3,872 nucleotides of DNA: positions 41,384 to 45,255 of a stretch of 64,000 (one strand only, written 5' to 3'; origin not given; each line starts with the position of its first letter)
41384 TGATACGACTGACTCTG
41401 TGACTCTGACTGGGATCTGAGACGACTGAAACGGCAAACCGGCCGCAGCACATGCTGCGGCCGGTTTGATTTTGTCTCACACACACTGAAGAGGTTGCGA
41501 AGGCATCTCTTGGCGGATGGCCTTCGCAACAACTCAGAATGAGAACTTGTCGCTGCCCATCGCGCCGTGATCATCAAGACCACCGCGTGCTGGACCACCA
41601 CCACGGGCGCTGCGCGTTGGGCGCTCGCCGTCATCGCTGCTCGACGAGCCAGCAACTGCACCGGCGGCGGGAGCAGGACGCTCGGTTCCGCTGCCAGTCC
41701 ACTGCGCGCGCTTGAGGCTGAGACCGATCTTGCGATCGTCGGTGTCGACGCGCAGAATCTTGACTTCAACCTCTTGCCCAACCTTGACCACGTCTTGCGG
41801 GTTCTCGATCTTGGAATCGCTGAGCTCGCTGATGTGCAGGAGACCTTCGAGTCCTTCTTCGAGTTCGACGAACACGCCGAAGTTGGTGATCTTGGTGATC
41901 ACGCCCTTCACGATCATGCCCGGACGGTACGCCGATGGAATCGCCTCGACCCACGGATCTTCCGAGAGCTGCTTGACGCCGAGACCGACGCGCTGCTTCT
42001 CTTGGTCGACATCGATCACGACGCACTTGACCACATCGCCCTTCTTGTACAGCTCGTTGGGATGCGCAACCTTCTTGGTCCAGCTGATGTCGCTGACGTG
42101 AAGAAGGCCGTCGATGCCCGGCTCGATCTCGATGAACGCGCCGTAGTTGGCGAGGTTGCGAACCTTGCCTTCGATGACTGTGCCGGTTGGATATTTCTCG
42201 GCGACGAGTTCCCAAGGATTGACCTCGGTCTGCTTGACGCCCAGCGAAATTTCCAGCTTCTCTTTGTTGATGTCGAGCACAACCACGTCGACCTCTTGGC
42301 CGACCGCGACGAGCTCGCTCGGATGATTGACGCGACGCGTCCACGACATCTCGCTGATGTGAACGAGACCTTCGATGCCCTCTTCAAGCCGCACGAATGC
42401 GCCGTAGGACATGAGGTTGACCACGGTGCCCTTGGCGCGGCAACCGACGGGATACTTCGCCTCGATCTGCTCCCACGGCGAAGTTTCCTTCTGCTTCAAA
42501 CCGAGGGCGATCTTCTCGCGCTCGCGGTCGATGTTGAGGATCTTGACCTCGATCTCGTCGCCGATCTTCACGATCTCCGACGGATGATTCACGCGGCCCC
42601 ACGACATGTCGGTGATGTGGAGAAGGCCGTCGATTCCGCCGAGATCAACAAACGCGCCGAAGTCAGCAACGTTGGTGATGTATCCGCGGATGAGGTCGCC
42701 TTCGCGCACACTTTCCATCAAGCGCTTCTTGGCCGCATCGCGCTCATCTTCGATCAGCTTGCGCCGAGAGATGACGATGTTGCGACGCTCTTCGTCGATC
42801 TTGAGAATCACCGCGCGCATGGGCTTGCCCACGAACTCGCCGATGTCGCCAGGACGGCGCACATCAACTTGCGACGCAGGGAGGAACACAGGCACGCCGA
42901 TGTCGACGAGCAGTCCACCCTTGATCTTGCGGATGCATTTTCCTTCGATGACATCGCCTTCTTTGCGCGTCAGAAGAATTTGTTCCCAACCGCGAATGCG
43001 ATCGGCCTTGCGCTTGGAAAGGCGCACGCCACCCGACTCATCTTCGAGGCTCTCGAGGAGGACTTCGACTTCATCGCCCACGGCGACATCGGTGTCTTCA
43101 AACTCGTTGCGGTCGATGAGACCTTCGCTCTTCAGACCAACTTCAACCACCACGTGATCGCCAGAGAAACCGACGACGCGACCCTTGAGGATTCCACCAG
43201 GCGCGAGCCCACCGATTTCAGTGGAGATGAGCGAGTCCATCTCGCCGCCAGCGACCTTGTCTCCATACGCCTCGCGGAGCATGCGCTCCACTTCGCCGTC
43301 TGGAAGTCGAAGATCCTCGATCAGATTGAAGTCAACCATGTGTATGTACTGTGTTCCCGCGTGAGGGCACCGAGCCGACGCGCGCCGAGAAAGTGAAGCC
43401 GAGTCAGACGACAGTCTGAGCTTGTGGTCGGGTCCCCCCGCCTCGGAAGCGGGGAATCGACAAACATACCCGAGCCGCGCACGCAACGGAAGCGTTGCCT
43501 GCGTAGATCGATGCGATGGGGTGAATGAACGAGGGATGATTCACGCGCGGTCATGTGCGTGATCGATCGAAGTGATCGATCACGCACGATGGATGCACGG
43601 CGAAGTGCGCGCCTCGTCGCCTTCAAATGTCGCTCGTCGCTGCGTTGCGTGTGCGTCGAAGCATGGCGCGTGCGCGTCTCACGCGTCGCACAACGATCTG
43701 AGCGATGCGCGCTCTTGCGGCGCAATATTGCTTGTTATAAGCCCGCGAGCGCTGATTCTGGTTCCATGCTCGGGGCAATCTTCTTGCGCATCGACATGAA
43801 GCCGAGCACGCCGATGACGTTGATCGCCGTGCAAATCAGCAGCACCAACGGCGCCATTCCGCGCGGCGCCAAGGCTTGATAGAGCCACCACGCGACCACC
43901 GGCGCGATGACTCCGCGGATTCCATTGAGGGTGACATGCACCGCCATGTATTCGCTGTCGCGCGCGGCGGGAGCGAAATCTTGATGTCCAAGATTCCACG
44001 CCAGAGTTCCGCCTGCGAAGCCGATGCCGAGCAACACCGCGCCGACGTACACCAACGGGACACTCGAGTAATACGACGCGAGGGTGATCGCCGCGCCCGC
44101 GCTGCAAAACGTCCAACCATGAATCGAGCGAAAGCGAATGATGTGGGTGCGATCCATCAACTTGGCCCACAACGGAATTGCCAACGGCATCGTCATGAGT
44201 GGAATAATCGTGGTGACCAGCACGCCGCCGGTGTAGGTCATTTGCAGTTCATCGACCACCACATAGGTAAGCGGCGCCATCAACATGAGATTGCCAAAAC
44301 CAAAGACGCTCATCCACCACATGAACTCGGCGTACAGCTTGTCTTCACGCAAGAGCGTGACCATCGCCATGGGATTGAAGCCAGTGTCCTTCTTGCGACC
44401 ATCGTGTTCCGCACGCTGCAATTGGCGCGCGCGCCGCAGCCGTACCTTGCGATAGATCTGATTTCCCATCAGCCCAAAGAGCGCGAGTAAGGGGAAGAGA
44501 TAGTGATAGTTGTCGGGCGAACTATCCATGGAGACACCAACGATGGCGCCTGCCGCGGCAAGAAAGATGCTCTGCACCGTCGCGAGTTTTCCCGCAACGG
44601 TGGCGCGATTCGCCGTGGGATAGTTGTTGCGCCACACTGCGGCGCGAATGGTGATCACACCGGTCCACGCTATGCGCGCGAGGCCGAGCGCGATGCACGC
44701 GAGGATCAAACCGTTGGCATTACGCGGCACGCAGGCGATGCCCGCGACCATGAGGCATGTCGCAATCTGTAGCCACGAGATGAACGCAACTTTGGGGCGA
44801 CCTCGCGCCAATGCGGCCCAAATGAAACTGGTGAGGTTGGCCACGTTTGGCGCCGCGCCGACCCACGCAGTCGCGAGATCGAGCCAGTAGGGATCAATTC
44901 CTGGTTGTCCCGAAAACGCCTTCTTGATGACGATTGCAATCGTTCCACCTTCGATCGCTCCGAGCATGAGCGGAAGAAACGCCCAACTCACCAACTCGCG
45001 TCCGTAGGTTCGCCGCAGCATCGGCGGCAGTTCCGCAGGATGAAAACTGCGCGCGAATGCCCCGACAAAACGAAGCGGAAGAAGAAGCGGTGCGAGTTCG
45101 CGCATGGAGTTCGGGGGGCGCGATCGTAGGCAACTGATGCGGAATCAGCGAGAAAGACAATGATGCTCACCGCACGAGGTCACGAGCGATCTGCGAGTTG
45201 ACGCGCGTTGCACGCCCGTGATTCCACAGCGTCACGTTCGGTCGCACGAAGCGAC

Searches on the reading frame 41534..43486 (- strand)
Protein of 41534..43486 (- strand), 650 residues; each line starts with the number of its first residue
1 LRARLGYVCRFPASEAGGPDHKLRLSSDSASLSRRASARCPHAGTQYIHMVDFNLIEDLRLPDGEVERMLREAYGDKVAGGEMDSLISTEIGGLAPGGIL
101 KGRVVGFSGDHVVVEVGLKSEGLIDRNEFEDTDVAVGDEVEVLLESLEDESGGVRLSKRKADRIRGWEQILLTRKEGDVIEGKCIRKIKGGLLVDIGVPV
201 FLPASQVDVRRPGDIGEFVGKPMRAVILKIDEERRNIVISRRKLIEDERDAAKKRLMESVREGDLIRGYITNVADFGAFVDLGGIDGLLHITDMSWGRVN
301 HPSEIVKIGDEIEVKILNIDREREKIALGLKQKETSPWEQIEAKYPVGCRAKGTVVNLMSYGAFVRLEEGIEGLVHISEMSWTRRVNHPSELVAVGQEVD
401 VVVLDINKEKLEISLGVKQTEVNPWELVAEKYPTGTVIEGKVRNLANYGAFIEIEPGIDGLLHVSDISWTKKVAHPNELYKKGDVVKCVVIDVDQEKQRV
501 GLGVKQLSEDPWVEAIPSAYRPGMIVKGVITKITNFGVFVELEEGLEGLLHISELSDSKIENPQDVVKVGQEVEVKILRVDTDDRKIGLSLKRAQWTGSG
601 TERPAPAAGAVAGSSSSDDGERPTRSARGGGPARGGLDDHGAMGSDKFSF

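Call 13: search_protein_families(library=pfam, proteins=[window:41534-43486:-], max_evalue=0.01)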
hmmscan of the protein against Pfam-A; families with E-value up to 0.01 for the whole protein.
window:41534-43486:- (650 aa): 7 families
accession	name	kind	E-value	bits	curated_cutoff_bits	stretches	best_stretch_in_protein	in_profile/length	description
PF00575.29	S1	-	8.1e-100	327.7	22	6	522-592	4-74/74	S1 RNA binding domain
PF23459.1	S1_RRP5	-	1.1e-37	128.9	27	3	520-591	1-72/72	RRP5 S1 domain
PF21710.3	Spt6_S1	-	2.9e-21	76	27.5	2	521-594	15-89/91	Spt6, S1/OB domain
PF17092.11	PCB_OB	-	2.6e-08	35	27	0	246-315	15-96/111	Penicillin-binding protein OB-like domain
PF13509.12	S1_2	-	7.6e-07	29.6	21.8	0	523-558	2-36/61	S1 domain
PF24685.1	OB_RRP5_4th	-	0.00012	22.4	31.5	0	536-580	24-71/92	RRP5 OB-fold domain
PF25522.1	OB_cyt-4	-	0.0062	17.4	27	0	283-323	41-68/77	Mitochondrial protein cyt-4, OB-fold domain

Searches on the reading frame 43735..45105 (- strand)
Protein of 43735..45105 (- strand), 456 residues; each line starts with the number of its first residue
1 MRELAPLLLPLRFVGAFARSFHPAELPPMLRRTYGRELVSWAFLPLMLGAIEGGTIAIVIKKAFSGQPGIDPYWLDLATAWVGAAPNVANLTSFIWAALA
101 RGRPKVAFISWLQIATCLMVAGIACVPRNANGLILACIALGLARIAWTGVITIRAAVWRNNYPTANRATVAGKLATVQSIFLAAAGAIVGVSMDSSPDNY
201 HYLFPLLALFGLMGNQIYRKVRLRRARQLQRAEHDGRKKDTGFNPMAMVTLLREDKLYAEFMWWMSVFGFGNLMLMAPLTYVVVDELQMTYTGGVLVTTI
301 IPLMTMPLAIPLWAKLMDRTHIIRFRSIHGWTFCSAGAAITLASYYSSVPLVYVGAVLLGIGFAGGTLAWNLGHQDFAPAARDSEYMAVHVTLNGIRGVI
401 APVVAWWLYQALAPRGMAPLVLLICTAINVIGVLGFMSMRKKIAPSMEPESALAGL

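Call 13: search_protein_families(library=pfam, proteins=[window:43735-45105:-], max_evalue=0.01)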
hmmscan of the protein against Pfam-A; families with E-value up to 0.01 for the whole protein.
window:43735-45105:- (456 aa): 1 family
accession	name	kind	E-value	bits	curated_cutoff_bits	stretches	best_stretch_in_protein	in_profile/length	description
PF07690.21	MFS_1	-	5.4e-12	45.7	33.4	1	77-402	32-347/347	Major Facilitator Superfamily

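Call 26: find_encoding_contigs(protein=window:43735-45105:-, flank=3000, max_places=6)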
Protein window:43735-45105:- (456 aa): 7 contigs read that carry it; 6 places shown.
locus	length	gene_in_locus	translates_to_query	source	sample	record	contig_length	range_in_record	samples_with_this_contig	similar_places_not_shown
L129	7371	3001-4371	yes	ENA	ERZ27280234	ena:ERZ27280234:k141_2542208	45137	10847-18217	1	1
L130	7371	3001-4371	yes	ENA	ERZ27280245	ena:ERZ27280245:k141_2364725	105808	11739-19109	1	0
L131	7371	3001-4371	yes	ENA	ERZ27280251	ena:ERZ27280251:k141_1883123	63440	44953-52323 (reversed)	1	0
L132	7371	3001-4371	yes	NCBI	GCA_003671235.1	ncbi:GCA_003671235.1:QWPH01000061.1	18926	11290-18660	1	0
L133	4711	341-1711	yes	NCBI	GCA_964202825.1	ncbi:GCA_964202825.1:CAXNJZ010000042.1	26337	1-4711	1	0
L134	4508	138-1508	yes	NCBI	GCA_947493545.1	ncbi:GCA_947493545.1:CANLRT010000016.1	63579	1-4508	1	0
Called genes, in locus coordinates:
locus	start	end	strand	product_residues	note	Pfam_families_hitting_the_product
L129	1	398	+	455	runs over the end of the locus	PF12679:ABC2_membrane_2 (faint), PF12698:ABC2_membrane_3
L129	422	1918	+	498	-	-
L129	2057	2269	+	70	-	-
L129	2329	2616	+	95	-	-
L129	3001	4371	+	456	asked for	PF07690:MFS_1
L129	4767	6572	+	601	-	PF13509:S1_2 (faint), PF00575:S1, PF00575:S1, PF23459:S1_RRP5 (weak), PF00575:S1, PF23459:S1_RRP5, PF00575:S1, PF23459:S1_RRP5, +2 more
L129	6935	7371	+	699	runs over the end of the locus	-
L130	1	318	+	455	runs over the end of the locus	PF12679:ABC2_membrane_2 (weak), PF12698:ABC2_membrane_3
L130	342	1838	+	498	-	-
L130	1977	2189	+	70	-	-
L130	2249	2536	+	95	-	-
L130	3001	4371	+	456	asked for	PF07690:MFS_1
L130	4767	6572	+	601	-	PF13509:S1_2 (faint), PF00575:S1, PF00575:S1, PF23459:S1_RRP5 (weak), PF00575:S1, PF23459:S1_RRP5, PF00575:S1, PF23459:S1_RRP5, +2 more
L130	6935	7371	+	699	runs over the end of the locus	-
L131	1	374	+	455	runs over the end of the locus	PF12679:ABC2_membrane_2 (weak), PF12698:ABC2_membrane_3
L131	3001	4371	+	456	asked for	PF07690:MFS_1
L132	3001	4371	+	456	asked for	PF07690:MFS_1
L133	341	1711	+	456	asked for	PF07690:MFS_1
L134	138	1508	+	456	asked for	PF07690:MFS_1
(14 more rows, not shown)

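Call 75: list_cluster_members(proteins=[window:43735-45105:-, window:48045-49412:-, P0002, P0007])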
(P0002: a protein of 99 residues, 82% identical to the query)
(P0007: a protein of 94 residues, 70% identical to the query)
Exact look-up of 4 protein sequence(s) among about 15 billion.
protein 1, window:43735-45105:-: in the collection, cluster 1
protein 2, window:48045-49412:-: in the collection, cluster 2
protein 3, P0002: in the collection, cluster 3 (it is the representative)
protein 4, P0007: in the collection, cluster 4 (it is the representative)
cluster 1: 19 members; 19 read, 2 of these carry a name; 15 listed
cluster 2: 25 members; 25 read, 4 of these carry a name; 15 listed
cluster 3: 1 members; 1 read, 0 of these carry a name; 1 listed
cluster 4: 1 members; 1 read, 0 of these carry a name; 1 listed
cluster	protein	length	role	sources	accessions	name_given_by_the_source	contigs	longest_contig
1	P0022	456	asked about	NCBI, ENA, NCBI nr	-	-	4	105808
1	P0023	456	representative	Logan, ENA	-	-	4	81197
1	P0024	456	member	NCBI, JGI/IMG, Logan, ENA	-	hypothetical protein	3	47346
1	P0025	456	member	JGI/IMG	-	hypothetical protein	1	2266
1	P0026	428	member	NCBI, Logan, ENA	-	-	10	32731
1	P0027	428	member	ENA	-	-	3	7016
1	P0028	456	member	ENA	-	-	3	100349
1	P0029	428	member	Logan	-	-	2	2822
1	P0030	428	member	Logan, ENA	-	-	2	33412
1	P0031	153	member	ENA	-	-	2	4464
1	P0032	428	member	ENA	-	-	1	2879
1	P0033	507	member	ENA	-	-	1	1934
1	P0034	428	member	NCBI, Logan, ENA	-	-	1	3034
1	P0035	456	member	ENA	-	-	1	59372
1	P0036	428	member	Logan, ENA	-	-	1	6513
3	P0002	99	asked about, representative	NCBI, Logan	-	-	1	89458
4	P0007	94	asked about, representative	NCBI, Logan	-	-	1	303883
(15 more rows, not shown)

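Call 76: find_encoding_contigs(protein=P0023, flank=1500, max_places=4)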
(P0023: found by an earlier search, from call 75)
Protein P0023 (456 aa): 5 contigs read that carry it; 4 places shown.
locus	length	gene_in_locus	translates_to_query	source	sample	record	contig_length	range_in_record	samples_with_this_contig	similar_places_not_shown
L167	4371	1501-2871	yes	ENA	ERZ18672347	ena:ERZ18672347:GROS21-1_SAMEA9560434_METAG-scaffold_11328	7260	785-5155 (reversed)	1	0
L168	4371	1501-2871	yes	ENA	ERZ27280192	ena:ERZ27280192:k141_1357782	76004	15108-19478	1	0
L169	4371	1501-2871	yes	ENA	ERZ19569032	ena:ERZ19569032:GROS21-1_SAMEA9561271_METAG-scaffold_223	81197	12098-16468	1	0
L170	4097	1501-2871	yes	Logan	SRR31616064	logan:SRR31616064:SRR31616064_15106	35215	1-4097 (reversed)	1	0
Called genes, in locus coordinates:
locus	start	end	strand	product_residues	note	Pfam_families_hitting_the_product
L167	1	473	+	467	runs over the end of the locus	-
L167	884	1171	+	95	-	-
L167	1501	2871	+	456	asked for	PF07690:MFS_1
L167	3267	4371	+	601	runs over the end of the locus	PF13509:S1_2 (faint), PF00575:S1, PF00575:S1, PF23459:S1_RRP5 (weak), PF00575:S1, PF23459:S1_RRP5, PF00575:S1, PF23459:S1_RRP5, +2 more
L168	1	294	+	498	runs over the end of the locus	-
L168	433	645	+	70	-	-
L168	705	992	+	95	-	-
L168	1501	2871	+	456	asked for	PF07690:MFS_1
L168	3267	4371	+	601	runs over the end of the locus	PF13509:S1_2 (faint), PF00575:S1, PF00575:S1, PF23459:S1_RRP5 (weak), PF00575:S1, PF23459:S1_RRP5, PF00575:S1, PF23459:S1_RRP5, +2 more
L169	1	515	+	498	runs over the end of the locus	-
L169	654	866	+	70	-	-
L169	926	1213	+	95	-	-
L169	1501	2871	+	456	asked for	PF07690:MFS_1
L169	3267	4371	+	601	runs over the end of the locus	PF13509:S1_2 (faint), PF00575:S1, PF00575:S1, PF23459:S1_RRP5 (weak), PF00575:S1, PF23459:S1_RRP5, PF00575:S1, PF23459:S1_RRP5, +2 more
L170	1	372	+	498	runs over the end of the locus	-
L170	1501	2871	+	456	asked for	PF07690:MFS_1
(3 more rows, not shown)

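Call 77: find_encoding_contigs(protein=P0026, flank=1500, max_places=5)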
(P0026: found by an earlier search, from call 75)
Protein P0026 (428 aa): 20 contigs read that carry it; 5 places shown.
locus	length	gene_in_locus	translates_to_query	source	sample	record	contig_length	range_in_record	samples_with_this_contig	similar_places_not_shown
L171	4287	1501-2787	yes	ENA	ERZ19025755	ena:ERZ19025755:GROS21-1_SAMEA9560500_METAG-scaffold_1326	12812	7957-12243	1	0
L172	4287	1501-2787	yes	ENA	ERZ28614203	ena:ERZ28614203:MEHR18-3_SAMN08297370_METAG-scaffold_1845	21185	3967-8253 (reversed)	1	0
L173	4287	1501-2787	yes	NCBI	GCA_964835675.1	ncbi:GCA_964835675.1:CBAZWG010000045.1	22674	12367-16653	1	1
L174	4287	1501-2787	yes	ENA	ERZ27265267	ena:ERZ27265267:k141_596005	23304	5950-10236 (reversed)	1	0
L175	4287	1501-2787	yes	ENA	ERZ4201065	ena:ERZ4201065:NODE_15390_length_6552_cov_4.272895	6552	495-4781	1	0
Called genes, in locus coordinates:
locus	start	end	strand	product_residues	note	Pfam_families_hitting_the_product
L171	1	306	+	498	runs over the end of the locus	-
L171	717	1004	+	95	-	-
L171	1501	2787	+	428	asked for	PF07690:MFS_1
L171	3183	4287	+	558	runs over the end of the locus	?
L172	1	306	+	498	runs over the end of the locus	-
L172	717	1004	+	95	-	-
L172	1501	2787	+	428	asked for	PF07690:MFS_1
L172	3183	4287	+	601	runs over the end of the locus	PF13509:S1_2 (faint), PF00575:S1, PF00575:S1, PF23459:S1_RRP5 (weak), PF00575:S1, PF23459:S1_RRP5, PF00575:S1, PF23459:S1_RRP5, +2 more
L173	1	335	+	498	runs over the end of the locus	-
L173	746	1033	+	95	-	-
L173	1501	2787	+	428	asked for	PF07690:MFS_1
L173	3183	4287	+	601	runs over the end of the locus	PF13509:S1_2 (faint), PF00575:S1, PF00575:S1, PF23459:S1_RRP5 (weak), PF00575:S1, PF23459:S1_RRP5, PF00575:S1, PF23459:S1_RRP5, +2 more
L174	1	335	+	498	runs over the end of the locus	-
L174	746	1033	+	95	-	-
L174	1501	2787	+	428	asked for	PF07690:MFS_1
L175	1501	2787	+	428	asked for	PF07690:MFS_1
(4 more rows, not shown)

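Call 92: search_protein_families(library=ncbifam, proteins=[window:43735-45105:-], max_evalue=0.01)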
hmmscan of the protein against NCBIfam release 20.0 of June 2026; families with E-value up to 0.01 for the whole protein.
window:43735-45105:- (456 aa): 0 families
